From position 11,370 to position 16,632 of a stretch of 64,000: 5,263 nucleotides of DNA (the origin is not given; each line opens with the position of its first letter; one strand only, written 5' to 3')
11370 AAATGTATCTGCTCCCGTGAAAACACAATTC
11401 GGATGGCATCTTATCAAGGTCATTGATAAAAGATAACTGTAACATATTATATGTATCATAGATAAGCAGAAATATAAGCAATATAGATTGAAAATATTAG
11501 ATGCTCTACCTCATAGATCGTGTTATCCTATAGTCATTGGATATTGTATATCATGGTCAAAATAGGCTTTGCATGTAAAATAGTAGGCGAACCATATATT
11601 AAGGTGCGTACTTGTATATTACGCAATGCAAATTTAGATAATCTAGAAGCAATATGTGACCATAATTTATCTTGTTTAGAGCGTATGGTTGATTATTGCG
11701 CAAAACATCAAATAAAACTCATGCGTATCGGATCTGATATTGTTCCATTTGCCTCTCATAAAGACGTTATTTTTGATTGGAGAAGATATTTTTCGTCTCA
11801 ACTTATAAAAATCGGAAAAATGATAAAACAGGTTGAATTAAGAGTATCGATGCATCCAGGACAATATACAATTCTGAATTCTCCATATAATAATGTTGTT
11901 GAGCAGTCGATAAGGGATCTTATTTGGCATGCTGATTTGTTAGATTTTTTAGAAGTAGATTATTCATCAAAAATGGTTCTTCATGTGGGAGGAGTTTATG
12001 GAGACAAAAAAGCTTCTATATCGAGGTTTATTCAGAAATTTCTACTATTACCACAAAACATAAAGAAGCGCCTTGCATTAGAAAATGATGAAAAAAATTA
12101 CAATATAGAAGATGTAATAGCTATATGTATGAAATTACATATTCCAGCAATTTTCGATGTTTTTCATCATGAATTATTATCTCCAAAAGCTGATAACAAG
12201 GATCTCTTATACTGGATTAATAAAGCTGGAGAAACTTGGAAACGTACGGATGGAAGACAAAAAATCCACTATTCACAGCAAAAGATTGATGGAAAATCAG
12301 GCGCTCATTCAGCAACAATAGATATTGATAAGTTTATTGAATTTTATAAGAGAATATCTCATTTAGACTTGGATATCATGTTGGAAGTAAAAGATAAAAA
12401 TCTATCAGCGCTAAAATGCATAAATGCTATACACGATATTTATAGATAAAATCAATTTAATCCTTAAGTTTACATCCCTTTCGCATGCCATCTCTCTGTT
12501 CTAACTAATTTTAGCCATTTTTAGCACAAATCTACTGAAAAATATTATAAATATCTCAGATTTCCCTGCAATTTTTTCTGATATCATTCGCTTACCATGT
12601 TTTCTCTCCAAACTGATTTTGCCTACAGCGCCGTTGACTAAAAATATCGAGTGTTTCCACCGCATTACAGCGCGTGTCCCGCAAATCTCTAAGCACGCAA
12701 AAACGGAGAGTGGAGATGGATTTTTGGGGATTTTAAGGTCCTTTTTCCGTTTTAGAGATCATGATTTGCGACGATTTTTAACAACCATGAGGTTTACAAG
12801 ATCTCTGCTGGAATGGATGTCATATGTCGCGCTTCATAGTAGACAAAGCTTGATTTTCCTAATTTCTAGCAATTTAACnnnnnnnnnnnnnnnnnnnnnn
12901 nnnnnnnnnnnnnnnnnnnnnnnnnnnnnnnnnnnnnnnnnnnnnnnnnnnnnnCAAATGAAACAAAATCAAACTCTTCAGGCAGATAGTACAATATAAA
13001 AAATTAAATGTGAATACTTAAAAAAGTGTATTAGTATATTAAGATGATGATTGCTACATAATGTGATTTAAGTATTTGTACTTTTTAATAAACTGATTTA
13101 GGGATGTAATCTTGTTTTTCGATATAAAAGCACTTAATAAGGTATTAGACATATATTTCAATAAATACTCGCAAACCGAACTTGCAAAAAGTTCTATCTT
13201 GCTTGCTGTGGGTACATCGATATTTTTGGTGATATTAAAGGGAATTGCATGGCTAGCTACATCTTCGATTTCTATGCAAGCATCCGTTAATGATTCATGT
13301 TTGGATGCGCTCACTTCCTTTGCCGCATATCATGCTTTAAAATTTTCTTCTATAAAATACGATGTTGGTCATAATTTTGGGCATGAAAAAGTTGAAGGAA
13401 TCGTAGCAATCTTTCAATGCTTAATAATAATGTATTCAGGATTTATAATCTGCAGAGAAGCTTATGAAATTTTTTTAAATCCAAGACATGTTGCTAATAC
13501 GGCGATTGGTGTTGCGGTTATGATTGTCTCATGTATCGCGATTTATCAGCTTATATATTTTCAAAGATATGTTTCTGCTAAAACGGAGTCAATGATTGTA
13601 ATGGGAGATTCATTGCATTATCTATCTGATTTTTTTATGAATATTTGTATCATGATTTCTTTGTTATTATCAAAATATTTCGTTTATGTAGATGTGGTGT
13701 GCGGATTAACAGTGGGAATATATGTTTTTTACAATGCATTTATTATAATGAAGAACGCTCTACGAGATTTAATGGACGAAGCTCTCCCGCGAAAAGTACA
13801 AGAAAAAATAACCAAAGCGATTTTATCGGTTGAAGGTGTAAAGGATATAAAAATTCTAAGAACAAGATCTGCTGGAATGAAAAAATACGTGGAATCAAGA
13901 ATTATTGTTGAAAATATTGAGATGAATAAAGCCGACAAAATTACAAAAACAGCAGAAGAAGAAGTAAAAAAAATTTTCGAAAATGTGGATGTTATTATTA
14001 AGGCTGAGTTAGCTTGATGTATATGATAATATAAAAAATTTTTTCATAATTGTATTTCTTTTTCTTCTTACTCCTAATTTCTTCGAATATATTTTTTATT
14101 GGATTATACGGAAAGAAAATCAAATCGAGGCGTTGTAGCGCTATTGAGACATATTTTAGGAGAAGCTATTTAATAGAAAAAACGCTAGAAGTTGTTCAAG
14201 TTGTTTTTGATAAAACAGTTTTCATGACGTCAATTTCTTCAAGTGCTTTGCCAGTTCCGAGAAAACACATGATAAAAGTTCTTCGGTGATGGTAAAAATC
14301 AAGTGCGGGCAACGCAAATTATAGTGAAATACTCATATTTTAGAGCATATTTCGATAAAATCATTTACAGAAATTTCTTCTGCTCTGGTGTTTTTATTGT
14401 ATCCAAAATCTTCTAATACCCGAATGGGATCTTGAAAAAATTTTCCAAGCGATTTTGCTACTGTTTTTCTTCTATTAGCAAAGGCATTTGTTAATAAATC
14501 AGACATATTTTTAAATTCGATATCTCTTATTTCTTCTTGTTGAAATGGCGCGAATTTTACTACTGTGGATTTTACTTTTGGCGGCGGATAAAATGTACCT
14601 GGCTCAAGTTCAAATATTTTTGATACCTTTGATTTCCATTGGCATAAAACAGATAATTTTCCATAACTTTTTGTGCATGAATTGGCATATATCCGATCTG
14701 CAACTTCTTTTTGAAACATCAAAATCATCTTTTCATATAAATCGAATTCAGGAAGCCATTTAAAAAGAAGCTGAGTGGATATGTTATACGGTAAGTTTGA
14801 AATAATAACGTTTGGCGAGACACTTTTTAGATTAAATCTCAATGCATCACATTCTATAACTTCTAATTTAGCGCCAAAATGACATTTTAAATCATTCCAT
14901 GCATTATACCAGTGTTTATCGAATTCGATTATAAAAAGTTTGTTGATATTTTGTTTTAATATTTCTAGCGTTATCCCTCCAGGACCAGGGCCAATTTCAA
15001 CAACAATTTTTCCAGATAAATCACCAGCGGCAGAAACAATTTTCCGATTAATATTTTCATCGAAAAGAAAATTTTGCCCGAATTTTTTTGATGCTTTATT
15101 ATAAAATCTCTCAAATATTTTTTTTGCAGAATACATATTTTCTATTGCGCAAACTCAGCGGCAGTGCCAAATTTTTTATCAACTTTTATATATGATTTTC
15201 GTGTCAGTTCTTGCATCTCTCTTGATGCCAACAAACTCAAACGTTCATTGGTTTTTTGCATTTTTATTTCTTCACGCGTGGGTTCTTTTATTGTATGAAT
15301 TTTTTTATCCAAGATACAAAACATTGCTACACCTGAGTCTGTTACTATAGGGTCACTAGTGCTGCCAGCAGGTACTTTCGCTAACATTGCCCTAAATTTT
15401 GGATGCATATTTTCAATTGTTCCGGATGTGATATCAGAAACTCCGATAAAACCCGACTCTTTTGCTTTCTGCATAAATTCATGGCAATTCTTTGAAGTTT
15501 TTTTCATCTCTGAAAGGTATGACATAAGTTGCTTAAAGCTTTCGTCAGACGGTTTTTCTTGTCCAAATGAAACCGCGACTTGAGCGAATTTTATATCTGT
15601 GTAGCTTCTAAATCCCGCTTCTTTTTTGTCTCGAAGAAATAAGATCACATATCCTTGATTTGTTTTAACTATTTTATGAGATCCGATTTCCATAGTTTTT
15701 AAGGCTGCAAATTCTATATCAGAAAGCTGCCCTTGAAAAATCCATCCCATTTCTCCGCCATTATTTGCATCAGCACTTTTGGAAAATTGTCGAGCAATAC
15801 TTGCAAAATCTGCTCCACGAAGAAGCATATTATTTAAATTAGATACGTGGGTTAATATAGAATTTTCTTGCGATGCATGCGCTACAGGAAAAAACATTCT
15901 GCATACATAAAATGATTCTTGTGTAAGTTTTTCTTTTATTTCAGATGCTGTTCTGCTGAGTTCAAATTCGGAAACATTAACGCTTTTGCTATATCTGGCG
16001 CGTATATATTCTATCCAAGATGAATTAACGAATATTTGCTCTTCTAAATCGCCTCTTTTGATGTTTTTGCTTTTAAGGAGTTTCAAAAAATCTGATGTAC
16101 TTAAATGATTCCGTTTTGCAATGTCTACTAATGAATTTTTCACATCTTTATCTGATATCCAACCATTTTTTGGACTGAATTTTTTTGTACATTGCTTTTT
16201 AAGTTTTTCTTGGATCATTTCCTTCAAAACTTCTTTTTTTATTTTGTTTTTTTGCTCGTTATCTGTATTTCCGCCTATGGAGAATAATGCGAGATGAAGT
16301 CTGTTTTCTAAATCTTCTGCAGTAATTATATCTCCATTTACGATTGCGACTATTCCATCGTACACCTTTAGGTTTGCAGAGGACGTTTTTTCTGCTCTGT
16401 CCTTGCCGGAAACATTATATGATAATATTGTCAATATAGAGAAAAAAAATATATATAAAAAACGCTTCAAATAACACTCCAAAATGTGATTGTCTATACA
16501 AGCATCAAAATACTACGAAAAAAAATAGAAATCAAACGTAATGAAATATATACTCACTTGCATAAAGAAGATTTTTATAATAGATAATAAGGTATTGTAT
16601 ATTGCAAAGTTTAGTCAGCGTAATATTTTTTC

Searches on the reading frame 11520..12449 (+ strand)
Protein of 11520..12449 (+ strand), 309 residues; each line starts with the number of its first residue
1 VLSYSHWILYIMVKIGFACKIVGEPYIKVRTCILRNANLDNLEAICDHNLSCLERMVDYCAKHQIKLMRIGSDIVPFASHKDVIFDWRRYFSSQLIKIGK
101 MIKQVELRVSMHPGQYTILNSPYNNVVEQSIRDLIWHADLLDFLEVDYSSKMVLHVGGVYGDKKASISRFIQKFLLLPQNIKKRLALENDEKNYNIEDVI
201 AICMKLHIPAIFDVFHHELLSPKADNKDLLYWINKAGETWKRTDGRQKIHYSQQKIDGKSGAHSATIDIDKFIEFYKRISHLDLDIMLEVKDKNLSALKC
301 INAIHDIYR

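Call 25: search_protein_families(library=ncbifam, proteins=[window:11520-12449:+], max_evalue=0.00001)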
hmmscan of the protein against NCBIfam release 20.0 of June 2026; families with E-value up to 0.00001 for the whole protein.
window:11520-12449:+ (309 aa): 2 families
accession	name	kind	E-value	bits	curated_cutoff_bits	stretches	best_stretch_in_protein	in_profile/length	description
TIGR00629.1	uvde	equivalog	2.5e-64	217.7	124.45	1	38-301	39-307/312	UV DNA damage repair endonuclease UvsE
NF002640.0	PRK02308.1-4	equivalog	2e-44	151.8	456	1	40-298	43-296/308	UV DNA damage repair endonuclease UvsE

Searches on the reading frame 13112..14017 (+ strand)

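Call 25: search_protein_families(library=ncbifam, proteins=[window:13112-14017:+], max_evalue=0.00001)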
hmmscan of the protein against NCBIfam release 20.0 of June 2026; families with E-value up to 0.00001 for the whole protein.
window:13112-14017:+ (301 aa): 9 families
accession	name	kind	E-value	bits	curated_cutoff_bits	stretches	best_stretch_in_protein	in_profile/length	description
NF050169.1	CatEfflxFieF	equivalog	7.2e-60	202.6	420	1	30-297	9-278/282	cation efflux pump FieF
NF007064.0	PRK09509.1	equivalog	3.1e-53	180.7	447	1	24-297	8-283/300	CDF family cation-efflux transporter FieF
TIGR01297.1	CDF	superfamily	2.8e-49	167.9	82.35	1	26-296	2-278/285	cation diffusion facilitator family transporter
NF033615.1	CDF_MamM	equivalog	1.7e-31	109.5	350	1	30-295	13-282/290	magnetosome biogenesis CDF transporter MamM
NF052621.1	MngEfTpMntE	equivalog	1.8e-28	99.8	500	1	30-299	7-280/293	manganese efflux transporter MntE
NF052602.1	Zn_efflux_Cdf31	equivalog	1.5e-27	96.7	460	1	28-299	9-288/299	CDF family zinc efflux transporter Cdf31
NF033616.1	CDF_MamB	equivalog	1e-19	71.1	350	1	29-291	9-273/284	magnetosome biogenesis CDF transporter MamB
NF040994.1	MamV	equivalog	1.6e-15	57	500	1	29-293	14-279/319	CDF transporter MamV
NF002923.0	PRK03557.1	equivalog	1.9e-13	50.4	408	1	28-257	20-250/313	CDF family zinc transporter ZitB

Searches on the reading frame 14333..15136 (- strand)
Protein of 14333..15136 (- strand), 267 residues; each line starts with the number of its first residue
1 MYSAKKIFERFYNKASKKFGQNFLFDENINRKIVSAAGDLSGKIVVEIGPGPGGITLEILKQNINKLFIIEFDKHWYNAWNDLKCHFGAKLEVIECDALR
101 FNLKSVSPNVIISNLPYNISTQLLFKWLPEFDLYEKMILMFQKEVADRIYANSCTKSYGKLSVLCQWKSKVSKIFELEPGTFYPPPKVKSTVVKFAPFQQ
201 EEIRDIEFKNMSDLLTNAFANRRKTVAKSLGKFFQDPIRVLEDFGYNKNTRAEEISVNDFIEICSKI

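Call 25: search_protein_families(library=ncbifam, proteins=[window:14333-15136:-], max_evalue=0.00001)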
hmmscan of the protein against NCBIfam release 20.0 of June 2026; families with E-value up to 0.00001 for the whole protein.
window:14333-15136:- (267 aa): 17 families
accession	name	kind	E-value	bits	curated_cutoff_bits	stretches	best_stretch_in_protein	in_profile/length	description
TIGR00755.1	ksgA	equivalog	4.3e-72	242.5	171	1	14-265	2-254/256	16S rRNA (adenine(1518)-N(6)/adenine(1519)-N(6))-dimethyltransferase RsmA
NF000499.2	Erm23S_rRNA_broad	equivalog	2e-36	125.7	212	1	20-265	2-242/244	23S ribosomal RNA methyltransferase Erm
NF011486.0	PRK14896.1-1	equivalog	2.6e-31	108.8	450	1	10-229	17-232/284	16S ribosomal RNA methyltransferase A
NF000337.1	erm_SHROVE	exception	1.6e-14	53.8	320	1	15-232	2-213/248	ErmE/ErmH/ErmO/ErmR family 23S rRNA (adenine(2058)-N(6))-methyltransferase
NF011489.0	PRK14896.1-5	equivalog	5e-14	52.4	236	1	18-199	2-159/217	16S ribosomal RNA methyltransferase A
NF042938.1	Erm55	exception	1.8e-13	50.2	525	1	13-153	5-138/270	23S rRNA (adenine(2058)-N(6))-methyltransferase Erm(55)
NF012220.1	erm_B_23S_MT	exception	1.9e-13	50.5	525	1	17-208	5-187/245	23S rRNA (adenine(2058)-N(6))-methyltransferase Erm(B)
NF000411.1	Erm45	exception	2.5e-13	50.4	525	1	17-209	5-188/245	23S rRNA (adenine(2058)-N(6))-methyltransferase Erm(45)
NF042988.1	Erm46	exception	7.4e-13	48.4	503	1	12-153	4-138/255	23S rRNA (adenine(2058)-N(6))-methyltransferase Erm(46)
NF012223.0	erm_F_23S_MT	exception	1.5e-11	44.2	575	1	19-196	11-183/266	23S rRNA (adenine(2058)-N(6))-methyltransferase Erm(F)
NF012218.0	erm_38_23S_MT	exception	2.7e-10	39.7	800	1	17-153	9-146/386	23S rRNA (adenine(2058)-N(6))-methyltransferase Erm(38)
NF012219.1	erm_C_23S_MT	exception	6e-10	39.1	530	1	13-196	2-177/244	23S rRNA (adenine(2058)-N(6))-methyltransferase Erm(C)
NF000077.1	Erm42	exception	1.4e-09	37.6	600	1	17-225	16-219/303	23S rRNA (adenine(2058)-N(6))-methyltransferase Erm(42)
NF000412.1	Erm43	exception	2.7e-09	36.9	500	1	16-194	5-175/243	23S rRNA (adenine(2058)-N(6))-methyltransferase Erm(43)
NF045543.1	erm_G_23S_MT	exception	4.1e-09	36.6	515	1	13-195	2-176/244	23S rRNA (adenine(2058)-N(6))-methyltransferase Erm(G)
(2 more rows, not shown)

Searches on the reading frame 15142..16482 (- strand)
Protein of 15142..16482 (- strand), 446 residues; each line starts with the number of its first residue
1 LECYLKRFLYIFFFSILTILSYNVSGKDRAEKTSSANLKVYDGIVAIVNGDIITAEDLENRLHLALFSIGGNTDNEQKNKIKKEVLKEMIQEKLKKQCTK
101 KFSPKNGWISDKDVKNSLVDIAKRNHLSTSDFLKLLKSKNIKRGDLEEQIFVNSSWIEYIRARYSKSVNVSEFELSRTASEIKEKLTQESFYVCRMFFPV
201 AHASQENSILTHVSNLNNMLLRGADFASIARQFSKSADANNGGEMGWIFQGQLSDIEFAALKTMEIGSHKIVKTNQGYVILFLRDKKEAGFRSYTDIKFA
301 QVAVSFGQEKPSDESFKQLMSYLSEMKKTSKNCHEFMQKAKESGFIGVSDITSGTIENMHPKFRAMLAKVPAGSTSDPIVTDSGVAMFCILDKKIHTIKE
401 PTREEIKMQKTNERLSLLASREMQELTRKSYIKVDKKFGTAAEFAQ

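Call 25: search_protein_families(library=ncbifam, proteins=[window:15142-16482:-], max_evalue=0.00001)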
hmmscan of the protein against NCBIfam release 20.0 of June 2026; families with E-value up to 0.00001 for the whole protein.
window:15142-16482:- (446 aa): 3 families
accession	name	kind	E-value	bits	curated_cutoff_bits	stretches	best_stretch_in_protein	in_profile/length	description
NF008038.0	PRK10770.1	equivalog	4.8e-16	58.6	394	1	32-434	16-425/431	peptidylprolyl isomerase SurA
NF008054.0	PRK10788.1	equivalog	7.4e-11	41.4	493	1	215-317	286-388/626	peptidylprolyl isomerase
NF002827.0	PRK03002.1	equivalog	1.5e-08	34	343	0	77-331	47-266/285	peptidylprolyl isomerase PrsA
